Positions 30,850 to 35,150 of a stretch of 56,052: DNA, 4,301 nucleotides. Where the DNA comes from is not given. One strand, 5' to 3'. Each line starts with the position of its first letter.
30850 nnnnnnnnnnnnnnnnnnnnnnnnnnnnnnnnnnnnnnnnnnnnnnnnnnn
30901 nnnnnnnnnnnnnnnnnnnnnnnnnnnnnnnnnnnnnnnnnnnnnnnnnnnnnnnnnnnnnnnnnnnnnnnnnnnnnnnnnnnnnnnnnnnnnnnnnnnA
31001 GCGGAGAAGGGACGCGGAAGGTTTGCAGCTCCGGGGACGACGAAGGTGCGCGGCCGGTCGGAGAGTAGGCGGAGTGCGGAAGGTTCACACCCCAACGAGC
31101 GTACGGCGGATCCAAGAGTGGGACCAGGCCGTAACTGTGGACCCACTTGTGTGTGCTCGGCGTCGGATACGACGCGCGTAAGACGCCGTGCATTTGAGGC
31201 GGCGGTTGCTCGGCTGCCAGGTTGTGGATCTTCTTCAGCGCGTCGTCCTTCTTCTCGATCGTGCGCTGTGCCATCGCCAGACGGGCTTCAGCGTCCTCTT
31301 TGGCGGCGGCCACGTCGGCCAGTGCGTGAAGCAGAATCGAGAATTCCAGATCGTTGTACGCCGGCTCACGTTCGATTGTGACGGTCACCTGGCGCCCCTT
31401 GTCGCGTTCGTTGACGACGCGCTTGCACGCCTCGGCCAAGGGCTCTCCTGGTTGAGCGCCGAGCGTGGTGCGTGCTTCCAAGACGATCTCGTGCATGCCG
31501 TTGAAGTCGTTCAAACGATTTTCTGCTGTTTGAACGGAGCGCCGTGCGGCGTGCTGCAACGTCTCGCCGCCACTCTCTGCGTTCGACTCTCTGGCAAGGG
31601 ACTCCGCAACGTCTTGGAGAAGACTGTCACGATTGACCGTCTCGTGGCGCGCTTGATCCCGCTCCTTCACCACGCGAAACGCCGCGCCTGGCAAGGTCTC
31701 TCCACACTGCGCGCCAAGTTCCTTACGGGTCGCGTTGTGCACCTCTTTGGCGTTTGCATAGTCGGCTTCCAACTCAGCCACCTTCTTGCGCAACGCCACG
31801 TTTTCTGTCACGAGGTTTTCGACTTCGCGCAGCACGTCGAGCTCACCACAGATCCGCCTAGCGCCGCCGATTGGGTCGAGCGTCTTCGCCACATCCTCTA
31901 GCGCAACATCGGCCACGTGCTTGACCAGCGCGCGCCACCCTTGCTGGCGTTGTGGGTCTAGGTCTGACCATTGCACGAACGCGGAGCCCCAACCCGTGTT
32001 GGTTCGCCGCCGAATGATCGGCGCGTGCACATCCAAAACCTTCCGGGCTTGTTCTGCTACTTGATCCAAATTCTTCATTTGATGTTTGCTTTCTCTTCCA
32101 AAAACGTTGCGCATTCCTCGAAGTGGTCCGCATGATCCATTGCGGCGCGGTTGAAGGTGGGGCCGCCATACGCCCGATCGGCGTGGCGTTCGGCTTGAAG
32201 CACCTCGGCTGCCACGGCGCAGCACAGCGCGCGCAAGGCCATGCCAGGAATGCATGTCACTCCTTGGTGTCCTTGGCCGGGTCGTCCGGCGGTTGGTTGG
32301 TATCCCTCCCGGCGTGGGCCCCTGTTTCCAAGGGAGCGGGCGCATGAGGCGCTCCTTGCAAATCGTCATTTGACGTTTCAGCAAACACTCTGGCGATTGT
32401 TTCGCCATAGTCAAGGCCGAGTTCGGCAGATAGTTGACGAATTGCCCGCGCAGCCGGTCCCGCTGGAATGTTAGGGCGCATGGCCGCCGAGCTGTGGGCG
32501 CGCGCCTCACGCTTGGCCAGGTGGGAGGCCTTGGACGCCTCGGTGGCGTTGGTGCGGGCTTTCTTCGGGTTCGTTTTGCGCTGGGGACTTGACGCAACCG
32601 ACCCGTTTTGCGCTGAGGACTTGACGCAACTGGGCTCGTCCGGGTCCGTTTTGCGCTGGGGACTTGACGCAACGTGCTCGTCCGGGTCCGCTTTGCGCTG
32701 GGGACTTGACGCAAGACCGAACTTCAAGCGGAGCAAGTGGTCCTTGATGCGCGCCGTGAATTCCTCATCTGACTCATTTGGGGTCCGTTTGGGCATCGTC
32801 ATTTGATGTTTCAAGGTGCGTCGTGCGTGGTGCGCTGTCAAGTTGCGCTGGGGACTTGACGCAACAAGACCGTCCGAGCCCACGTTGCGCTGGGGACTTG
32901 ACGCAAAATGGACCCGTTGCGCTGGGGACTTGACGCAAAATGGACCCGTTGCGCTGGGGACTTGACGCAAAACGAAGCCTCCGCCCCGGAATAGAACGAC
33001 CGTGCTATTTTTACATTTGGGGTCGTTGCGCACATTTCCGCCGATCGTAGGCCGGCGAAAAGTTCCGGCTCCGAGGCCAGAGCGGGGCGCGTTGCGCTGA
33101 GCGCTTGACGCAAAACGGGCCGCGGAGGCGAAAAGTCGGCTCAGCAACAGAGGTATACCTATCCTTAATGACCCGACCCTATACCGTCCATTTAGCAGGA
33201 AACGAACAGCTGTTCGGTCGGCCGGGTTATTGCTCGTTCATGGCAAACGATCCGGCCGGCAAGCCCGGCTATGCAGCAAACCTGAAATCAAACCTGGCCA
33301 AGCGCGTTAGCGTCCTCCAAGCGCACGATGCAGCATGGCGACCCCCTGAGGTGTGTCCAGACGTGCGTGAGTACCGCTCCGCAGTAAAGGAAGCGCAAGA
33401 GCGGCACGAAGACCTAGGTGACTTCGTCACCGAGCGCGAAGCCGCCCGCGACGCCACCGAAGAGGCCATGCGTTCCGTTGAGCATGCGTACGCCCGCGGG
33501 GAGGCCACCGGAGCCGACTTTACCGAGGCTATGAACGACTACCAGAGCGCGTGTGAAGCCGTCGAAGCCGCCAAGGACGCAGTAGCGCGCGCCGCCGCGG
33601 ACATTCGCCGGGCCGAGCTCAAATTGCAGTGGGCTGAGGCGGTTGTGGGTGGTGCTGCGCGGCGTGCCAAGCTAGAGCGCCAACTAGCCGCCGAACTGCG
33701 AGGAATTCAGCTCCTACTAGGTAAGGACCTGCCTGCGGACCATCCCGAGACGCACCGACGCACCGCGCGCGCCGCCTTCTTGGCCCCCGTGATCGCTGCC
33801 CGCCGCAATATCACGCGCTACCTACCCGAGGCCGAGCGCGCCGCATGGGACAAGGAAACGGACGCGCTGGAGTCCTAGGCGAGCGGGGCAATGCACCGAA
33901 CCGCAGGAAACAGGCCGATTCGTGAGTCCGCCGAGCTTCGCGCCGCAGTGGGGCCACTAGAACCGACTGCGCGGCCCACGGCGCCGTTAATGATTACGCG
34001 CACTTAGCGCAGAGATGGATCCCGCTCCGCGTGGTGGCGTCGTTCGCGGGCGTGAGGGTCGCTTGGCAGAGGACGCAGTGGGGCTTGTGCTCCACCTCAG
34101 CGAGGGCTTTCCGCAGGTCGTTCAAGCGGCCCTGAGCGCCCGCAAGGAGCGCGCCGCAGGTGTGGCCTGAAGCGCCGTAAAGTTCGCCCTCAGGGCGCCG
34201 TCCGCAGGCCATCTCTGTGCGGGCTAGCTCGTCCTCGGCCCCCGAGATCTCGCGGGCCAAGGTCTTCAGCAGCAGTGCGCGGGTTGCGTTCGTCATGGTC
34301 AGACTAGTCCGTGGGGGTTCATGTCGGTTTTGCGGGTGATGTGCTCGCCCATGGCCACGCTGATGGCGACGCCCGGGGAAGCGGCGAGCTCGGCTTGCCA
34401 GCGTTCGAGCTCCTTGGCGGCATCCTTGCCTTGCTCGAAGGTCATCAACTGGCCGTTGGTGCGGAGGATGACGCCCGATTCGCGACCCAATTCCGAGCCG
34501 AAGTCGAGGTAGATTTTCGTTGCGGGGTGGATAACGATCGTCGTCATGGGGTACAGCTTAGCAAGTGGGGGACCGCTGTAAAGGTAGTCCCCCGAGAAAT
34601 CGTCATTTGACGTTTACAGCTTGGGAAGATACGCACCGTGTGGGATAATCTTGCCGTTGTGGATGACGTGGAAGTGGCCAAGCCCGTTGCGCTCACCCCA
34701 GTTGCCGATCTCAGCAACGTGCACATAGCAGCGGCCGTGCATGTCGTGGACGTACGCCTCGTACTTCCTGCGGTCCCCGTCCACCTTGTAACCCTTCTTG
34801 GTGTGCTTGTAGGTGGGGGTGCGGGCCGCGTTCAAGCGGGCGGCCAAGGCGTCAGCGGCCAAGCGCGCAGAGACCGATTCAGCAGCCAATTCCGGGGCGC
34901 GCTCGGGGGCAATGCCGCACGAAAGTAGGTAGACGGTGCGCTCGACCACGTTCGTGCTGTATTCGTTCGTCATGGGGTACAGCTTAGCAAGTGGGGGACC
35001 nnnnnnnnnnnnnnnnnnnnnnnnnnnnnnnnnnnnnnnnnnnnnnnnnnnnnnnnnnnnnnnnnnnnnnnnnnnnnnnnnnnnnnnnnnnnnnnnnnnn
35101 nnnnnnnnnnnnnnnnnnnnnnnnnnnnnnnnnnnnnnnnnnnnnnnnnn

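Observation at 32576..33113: Nine phased 22-bp iterons, four of them inside the coding region of a putative DNA-binding protein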

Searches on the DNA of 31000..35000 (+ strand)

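Call 4: search_dna_similar(query=window:31000-35000:+, collection=phages, mode=distant, max_rows=20)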
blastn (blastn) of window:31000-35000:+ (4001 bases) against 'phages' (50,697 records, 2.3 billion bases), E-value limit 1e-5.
No match.

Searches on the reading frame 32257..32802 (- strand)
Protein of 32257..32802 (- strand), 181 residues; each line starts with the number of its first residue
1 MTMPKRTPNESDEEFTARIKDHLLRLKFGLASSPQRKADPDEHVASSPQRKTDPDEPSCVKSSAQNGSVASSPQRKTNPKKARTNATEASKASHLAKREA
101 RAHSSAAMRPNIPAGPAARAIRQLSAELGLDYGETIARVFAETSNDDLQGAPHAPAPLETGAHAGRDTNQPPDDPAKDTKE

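Call 18: search_protein_families(library=pfam, proteins=[window:32257-32802:-], max_evalue=0.1)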
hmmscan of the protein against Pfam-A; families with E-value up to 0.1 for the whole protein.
window:32257-32802:- (181 aa): 0 families

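Call 19: search_protein_families(library=phrogs, proteins=[window:32257-32802:-], max_evalue=0.1)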
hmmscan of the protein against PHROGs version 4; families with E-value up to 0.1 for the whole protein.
window:32257-32802:- (181 aa): 0 families

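Call 23: find_homologous_proteins(query=window:32257-32802:-, max_evalue=0.01)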
Query window:32257-32802:- (181 aa): 2 proteins with E <= 0.01 among 384 candidates.
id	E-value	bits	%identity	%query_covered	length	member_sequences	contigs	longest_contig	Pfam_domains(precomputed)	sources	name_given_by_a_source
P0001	2.4e-111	387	100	100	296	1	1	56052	-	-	-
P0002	9.3e-15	73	44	78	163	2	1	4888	-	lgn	-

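Call 26: find_encoding_contigs(protein=P0002, flank=10000)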
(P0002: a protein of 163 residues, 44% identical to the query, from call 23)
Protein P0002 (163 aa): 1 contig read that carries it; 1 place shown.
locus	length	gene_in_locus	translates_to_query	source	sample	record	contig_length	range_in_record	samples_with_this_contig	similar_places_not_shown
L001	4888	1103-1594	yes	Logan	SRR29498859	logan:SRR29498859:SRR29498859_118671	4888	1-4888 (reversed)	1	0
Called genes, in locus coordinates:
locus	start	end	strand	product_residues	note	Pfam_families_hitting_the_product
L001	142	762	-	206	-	-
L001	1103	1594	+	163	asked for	-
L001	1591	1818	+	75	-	-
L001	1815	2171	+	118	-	-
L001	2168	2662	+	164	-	-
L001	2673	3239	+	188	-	-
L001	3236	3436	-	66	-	-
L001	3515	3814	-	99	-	-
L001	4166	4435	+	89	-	-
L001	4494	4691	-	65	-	-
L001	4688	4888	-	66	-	?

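Call 32: find_related_loci(query=A1, collection=viral_contigs, flank=6000)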
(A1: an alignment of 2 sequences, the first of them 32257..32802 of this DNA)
Query A1 (181 aa) in viral_contigs; peptide patterns used: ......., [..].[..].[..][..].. (x = any residue, [..] = any of these).
23 stretches matched a pattern, but none encodes a relative of the query by tblastn (E <= 1e-3).

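Call 107: search_protein_families(library=ncbifam, proteins=[window:32257-32802:-, P0002], max_evalue=0.1)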
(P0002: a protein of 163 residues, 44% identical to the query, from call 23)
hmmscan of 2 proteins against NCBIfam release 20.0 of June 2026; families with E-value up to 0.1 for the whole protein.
window:32257-32802:- (181 aa): 0 families

P0002 (163 aa): 0 families

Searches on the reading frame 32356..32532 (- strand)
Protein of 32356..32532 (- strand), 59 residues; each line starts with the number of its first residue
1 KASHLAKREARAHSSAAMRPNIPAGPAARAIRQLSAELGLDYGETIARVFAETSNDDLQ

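Call 50: search_solved_structures(query=window:32356-32532:-, max_evalue=10, show_alignments=3)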
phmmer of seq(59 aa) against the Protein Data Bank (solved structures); distinct sequences matched with E-value up to 10: 2.
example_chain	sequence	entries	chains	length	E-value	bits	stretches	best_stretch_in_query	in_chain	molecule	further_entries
1ufb_A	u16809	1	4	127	0.43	14.4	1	22-48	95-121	TT1696 protein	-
8t0u_A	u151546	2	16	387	1.2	13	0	2-49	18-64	FMNH(2)-dependent dimethylsulfone monooxygenase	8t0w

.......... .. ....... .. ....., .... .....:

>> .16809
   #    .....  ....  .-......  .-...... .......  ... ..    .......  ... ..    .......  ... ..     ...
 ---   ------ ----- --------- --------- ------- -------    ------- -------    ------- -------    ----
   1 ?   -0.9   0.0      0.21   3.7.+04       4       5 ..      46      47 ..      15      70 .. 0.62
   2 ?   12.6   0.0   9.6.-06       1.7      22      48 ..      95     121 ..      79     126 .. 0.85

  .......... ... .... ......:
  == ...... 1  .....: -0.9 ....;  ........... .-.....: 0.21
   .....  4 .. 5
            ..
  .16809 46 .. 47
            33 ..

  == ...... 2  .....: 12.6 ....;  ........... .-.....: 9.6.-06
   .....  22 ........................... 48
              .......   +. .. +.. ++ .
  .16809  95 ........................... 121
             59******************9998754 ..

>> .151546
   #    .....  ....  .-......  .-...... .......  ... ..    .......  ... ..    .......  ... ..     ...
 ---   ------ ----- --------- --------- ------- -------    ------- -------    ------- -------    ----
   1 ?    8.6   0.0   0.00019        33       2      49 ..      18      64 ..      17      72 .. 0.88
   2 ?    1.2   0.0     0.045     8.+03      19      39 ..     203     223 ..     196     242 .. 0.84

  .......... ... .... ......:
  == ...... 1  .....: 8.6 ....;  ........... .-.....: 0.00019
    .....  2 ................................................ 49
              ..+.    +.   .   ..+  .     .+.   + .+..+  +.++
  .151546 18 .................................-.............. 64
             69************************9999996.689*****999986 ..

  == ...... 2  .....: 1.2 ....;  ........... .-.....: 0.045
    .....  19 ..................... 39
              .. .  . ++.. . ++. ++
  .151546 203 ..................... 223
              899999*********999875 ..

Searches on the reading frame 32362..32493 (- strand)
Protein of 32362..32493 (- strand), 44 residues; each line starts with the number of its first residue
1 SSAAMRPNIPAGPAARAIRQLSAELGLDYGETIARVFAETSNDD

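Call 56: search_protein_families(library=pfam, proteins=[window:32362-32493:-], max_evalue=10)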
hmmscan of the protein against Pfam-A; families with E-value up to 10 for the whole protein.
seq(44 aa): 0 families

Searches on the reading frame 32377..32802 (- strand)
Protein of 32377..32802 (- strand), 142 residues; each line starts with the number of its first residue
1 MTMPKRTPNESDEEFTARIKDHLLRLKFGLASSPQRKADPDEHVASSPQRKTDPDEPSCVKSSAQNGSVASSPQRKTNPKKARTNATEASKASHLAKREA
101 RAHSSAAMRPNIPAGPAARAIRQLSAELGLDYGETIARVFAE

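Call 51: predict_structure(alignment_id=A4)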
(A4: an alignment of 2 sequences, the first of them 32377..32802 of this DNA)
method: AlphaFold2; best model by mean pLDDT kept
length: 142 residues; sequences in the alignment: 2
mean_pLDDT: 62.0   pTM: 0.24
mean pLDDT of the five models: 62.0, 61.8, 60.8, 59.6, 55.5
residues with pLDDT >= 90: 9; 70-90: 42; 50-70: 35; < 50: 56
segments of 3 or more residues with pLDDT < 50: 32-39, 41-51, 59-61, 63-76, 80-83, 103-109
pLDDT, mean of each block of 10 residues (from residue 1): 84 91 82 46 45 48 46 46 50 51 49 72 84 74 60
secondary structure, 60 per line:
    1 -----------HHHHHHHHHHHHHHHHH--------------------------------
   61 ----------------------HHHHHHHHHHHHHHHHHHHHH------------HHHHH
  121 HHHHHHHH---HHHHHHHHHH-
elements in order: H12-28 H83-103 H116-128 H132-141

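Call 53: search_protein_representatives(alignment_id=A4)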
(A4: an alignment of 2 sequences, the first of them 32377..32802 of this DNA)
Query: 2 sequences, 166 profile positions. Proteins with E-value up to 0.001 (for the whole library): 2; up to 1e-10: 2; up to 1e-30: 2. The best 2 are listed.
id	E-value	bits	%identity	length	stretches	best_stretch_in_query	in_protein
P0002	5.9e-91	319.6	-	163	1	1-166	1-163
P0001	1.7e-72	259.5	-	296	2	7-163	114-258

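Call 55: fold_search(model_id=the predicted structure, library=pdb)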
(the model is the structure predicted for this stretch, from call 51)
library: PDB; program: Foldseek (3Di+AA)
matches with E <= 10: 1; with E <= 0.001: 0
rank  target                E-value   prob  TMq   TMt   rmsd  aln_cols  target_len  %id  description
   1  7aav_v                7.4e+00  0.03  0.15  0.10  27.1       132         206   16  Human pre-Bact-2 spliceosome core structure (released 2020-12-09)

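Call 72: search_dna_similar(query=window:32377-32802:-, collection=phages, mode=protein, max_evalue=0.01)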
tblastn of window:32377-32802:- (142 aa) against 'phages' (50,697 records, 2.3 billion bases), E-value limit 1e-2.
No match.

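Call 89: find_related_loci(query=A4, collection=metagenome_contigs, flank=6000)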
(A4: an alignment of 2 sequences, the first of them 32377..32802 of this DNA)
Query A4 (142 aa) in metagenome_contigs; peptide patterns used: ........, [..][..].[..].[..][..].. (x = any residue, [..] = any of these).
166 stretches matched a pattern, but none encodes a relative of the query by tblastn (E <= 1e-3).

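Call 102: search_dna_similar(query=window:32377-32802:-, collection=plasmids, mode=protein, max_evalue=0.1)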
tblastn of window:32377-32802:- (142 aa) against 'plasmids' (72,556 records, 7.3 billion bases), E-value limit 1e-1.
No match.
